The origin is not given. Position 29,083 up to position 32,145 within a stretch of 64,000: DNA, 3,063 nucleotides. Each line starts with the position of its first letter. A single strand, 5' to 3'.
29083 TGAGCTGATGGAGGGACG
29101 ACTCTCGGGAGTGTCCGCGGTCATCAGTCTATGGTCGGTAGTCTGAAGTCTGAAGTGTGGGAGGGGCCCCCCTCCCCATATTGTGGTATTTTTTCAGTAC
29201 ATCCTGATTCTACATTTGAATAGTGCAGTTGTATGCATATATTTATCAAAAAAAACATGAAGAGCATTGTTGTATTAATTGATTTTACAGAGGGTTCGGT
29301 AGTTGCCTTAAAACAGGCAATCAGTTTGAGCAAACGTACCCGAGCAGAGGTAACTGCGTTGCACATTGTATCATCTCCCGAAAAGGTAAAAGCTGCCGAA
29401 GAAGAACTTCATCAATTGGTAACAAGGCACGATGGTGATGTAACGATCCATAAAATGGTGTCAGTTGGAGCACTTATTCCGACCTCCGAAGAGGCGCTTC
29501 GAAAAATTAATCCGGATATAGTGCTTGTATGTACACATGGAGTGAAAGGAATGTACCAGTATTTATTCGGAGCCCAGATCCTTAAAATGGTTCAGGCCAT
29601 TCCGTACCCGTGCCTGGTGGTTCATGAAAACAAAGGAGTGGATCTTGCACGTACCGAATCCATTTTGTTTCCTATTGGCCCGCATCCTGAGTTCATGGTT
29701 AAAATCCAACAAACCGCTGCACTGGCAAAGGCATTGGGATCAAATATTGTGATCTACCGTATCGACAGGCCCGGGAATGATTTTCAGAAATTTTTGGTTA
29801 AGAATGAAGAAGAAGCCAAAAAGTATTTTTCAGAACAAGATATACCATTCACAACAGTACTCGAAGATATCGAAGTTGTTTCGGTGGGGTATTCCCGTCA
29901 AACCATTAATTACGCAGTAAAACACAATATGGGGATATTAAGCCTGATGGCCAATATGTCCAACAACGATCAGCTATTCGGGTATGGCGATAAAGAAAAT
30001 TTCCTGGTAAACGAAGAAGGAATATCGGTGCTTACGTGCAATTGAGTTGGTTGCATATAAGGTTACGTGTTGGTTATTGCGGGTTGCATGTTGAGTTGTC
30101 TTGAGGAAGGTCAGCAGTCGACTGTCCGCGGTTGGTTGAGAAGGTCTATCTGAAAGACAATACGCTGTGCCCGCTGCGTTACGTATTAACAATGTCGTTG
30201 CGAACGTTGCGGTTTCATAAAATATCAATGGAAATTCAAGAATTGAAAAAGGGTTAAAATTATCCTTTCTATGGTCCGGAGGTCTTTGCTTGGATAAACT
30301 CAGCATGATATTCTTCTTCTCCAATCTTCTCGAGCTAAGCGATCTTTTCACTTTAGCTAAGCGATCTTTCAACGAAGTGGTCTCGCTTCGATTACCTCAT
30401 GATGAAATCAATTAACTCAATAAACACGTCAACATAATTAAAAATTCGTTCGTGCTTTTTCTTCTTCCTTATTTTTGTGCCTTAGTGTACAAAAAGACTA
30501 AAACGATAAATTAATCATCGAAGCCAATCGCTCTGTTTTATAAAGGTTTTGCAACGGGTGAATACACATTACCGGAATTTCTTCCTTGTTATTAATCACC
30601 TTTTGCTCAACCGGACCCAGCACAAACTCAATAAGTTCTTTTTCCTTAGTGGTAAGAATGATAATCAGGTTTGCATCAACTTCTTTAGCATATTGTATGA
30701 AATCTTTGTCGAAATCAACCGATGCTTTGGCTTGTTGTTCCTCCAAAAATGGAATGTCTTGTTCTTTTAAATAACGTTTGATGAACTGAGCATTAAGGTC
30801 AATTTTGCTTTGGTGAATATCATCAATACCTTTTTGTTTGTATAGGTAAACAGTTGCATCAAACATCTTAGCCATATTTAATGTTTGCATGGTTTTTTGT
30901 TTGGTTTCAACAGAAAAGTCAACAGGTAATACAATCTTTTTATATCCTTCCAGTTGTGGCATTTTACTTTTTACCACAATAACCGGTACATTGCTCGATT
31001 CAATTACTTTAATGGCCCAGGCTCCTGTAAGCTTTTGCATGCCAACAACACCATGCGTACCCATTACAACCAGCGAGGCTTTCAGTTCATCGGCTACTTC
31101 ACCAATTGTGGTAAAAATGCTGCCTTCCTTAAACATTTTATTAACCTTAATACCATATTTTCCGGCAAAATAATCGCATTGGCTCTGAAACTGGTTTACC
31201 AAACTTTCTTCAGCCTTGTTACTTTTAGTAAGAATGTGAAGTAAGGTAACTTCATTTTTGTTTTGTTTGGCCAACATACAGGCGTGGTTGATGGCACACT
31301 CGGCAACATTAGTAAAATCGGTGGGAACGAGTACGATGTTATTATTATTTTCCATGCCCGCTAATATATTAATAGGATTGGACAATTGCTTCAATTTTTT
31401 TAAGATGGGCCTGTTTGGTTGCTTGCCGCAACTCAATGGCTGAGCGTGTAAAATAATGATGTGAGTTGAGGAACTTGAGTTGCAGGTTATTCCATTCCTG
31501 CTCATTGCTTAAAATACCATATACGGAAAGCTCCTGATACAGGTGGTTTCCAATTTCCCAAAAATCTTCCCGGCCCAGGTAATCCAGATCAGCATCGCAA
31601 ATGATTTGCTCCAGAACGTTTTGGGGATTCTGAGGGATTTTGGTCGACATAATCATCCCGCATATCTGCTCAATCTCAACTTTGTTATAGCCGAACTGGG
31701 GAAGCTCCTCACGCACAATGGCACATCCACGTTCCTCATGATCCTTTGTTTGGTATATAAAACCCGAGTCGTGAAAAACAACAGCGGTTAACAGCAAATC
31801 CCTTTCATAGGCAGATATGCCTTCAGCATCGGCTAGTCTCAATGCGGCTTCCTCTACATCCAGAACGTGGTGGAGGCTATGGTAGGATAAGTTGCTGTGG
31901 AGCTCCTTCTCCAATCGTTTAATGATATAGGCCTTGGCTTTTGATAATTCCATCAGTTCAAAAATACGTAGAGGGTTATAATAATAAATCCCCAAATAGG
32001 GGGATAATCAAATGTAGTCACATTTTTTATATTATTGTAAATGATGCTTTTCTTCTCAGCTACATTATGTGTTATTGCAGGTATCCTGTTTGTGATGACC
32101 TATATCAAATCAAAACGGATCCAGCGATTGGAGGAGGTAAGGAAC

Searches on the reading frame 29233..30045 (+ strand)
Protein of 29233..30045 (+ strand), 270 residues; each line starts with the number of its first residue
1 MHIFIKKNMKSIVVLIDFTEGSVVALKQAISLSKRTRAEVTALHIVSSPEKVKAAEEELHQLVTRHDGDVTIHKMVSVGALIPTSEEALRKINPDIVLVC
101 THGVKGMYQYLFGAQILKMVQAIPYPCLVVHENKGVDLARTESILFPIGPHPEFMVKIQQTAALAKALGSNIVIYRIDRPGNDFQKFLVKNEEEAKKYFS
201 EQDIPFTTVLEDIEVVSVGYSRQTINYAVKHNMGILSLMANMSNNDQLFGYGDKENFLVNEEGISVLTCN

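Call 3: search_protein_families(library=pfam, proteins=[window:29233-30045:+], max_evalue=0.01)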
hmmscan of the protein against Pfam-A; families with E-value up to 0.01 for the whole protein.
window:29233-30045:+ (270 aa): 1 family
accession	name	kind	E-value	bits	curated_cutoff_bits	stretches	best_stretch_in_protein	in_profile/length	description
PF00582.32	Usp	-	3.9e-13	50.6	24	1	9-131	1-141/141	Universal stress protein family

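Call 19: search_protein_families(library=ncbifam, proteins=[window:29233-30045:+], max_evalue=0.001)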
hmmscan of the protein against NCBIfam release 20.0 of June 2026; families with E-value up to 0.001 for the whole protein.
window:29233-30045:+ (270 aa): 0 families

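Call 55: search_protein_families(library=pfam, proteins=[window:29233-30045:+], max_evalue=1)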
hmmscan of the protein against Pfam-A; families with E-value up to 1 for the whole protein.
window:29233-30045:+ (270 aa): 1 family
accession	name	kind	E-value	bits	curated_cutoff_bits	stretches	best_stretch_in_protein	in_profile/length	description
PF00582.32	Usp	-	3.9e-13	50.6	24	1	9-131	1-141/141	Universal stress protein family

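Call 56: search_protein_families(library=ncbifam, proteins=[window:29233-30045:+], max_evalue=1)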
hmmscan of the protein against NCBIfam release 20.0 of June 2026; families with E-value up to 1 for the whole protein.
window:29233-30045:+ (270 aa): 3 families
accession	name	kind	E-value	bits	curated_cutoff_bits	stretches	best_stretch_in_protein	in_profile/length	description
NF008380.0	PRK11175.1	equivalog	0.023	13.6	227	1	8-44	3-39/313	universal stress protein UspE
NF011698.0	PRK15118.1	equivalog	0.03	14.5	202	0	9-45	3-39/144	universal stress protein UspA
TIGR03659.1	IsdE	equivalog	0.059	12.5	298.65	1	80-105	211-236/292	heme ABC transporter substrate-binding protein IsdE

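Call 90: search_protein_families(library=padloc, proteins=[window:29233-30045:+], max_evalue=0.01)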
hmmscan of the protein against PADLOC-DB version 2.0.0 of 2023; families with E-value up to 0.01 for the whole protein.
window:29233-30045:+ (270 aa): 0 families

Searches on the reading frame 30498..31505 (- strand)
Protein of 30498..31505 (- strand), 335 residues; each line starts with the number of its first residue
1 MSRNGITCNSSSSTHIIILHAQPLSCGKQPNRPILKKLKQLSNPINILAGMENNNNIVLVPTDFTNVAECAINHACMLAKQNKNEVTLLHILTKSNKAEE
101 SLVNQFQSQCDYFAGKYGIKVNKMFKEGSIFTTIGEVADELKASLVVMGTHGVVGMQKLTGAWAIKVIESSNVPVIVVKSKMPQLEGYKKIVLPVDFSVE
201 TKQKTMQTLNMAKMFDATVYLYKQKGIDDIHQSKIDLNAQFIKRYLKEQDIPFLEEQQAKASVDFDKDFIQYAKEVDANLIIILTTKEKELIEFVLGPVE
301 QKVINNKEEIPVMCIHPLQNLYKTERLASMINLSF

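Call 7: search_protein_families(library=pfam, proteins=[window:30498-31505:-], max_evalue=0.001)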
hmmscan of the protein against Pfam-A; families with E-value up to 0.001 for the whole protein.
window:30498-31505:- (335 aa): 1 family
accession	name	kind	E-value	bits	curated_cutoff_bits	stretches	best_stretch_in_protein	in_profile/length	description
PF00582.32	Usp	-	8.4e-28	98.1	24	2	56-179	3-141/141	Universal stress protein family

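Call 55: search_protein_families(library=pfam, proteins=[window:30498-31505:-], max_evalue=1)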
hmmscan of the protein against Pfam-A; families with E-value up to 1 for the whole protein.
window:30498-31505:- (335 aa): 1 family
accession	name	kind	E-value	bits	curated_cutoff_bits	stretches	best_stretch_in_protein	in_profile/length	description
PF00582.32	Usp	-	8.4e-28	98.1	24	2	56-179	3-141/141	Universal stress protein family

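Call 56: search_protein_families(library=ncbifam, proteins=[window:30498-31505:-], max_evalue=1)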
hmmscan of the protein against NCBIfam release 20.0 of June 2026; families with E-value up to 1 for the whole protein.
window:30498-31505:- (335 aa): 5 families
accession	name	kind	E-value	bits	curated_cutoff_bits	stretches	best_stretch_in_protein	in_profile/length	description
NF012000.0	PRK15456.1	equivalog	1.8e-09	37.8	189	1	67-179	16-142/142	universal stress protein UspG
NF008380.0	PRK11175.1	equivalog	7.8e-08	31.6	227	1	97-181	216-302/313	universal stress protein UspE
NF011581.0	PRK15005.1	equivalog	0.00013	22.1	166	1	120-179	85-144/144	universal stress protein UspF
NF007512.0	PRK10116.1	equivalog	0.00055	20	167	1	120-179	79-138/142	universal stress protein UspC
NF011698.0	PRK15118.1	equivalog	0.00065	19.9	202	1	188-262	3-78/144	universal stress protein UspA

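Call 91: search_solved_structures(query=window:30498-31355:-, max_evalue=0.001, show_alignments=0)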
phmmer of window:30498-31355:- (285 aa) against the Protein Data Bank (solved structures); distinct sequences matched with E-value up to 0.001: 2.
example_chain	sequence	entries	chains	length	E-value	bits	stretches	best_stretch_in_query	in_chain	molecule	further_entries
1mjh_A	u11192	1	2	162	6.4e-08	35.6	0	65-131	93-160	PROTEIN (ATP-BINDING DOMAIN OF PROTEIN MJ0577)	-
3loq_A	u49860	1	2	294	6.6e-07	32.2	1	8-129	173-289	universal stress protein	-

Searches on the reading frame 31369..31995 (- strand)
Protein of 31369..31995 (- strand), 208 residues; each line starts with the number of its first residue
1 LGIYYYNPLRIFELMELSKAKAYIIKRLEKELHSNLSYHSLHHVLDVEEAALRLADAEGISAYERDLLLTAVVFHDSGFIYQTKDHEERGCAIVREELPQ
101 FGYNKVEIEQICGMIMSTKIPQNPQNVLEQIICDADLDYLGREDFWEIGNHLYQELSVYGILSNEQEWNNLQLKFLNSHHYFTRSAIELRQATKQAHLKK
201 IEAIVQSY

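Call 55: search_protein_families(library=pfam, proteins=[window:31369-31995:-], max_evalue=1)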
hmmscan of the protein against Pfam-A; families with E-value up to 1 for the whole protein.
window:31369-31995:- (208 aa): 1 family
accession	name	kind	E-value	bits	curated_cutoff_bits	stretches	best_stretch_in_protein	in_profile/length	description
PF24391.1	HD-CE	-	0.013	15.6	27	1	36-84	4-55/263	HD-CE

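Call 56: search_protein_families(library=ncbifam, proteins=[window:31369-31995:-], max_evalue=1)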
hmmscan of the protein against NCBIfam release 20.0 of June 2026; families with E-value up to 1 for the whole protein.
window:31369-31995:- (208 aa): 4 families
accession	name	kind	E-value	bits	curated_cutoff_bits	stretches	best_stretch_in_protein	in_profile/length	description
NF001265.0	PRK00227.1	equivalog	0.012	13.7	799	1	55-113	392-449/693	[protein-PII] uridylyltransferase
TIGR01693.1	UTase_glnD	equivalog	0.023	12.9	519.4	1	63-112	463-511/850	[protein-PII] uridylyltransferase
NF003467.0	PRK05092.1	equivalog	0.047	11.4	959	1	62-112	536-585/940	[protein-PII] uridylyltransferase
NF007515.0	PRK10119.1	equivalog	0.076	12.5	286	1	15-92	1-73/231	phosphohydrolase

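Call 90: search_protein_families(library=padloc, proteins=[window:31369-31953:-], max_evalue=0.01)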
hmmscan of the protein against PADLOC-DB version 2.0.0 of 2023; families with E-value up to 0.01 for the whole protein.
window:31369-31953:- (194 aa): 0 families

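Call 92: search_solved_structures(query=window:31369-31953:-, max_evalue=1, show_alignments=0)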
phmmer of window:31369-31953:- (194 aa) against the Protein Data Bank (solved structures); distinct sequences matched with E-value up to 1: 4.
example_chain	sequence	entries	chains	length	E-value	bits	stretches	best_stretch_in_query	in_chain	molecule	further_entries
6fg5_A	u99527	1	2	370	0.33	13.7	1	11-61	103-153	Phosphodiesterase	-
6ezu_A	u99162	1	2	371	0.33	13.7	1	11-61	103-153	Phosphodiesterase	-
8jgo_A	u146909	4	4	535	0.5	13.1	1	40-95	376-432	Exopolyphosphatase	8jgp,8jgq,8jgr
8jgt_A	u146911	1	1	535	0.51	13.1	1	40-95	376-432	Exopolyphosphatase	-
